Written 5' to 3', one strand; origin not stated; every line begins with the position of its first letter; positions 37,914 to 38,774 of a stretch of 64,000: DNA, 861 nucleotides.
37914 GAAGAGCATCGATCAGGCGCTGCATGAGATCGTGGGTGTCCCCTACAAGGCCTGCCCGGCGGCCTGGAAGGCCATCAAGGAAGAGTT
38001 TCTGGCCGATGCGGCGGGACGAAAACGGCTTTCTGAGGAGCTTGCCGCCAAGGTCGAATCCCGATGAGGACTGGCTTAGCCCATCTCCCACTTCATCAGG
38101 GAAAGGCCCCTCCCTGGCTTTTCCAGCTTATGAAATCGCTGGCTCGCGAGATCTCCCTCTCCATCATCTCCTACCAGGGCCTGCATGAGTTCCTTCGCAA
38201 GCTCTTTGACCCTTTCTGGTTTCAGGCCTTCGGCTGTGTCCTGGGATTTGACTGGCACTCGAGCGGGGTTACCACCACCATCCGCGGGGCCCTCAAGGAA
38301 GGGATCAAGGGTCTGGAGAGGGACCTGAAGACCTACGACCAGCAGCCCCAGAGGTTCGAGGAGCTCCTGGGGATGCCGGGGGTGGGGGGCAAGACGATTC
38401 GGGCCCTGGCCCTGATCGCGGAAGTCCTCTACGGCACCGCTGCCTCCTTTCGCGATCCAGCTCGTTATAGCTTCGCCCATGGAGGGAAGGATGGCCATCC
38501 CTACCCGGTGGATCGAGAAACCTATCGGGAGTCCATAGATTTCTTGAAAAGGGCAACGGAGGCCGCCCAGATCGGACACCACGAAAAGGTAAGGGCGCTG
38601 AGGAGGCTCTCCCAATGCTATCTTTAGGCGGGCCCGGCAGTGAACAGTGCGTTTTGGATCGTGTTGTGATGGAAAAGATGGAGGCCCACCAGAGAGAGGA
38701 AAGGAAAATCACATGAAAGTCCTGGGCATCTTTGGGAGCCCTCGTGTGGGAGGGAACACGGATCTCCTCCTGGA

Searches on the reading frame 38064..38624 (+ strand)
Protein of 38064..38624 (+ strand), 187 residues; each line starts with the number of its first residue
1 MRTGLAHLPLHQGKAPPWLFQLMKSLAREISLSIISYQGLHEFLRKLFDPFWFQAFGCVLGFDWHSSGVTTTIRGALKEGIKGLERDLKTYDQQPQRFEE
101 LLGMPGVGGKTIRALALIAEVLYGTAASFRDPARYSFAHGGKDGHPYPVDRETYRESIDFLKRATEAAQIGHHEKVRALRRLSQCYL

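Call 70: search_protein_families(library=pfam, proteins=[window:38064-38624:+], max_evalue=0.001)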
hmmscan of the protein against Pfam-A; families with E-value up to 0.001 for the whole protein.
window:38064-38624:+ (187 aa): 1 family
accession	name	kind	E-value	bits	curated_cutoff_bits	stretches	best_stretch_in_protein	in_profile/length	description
PF05559.16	DUF763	-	3.6e-62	210.9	35.5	2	4-84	1-80/319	Protein of unknown function (DUF763)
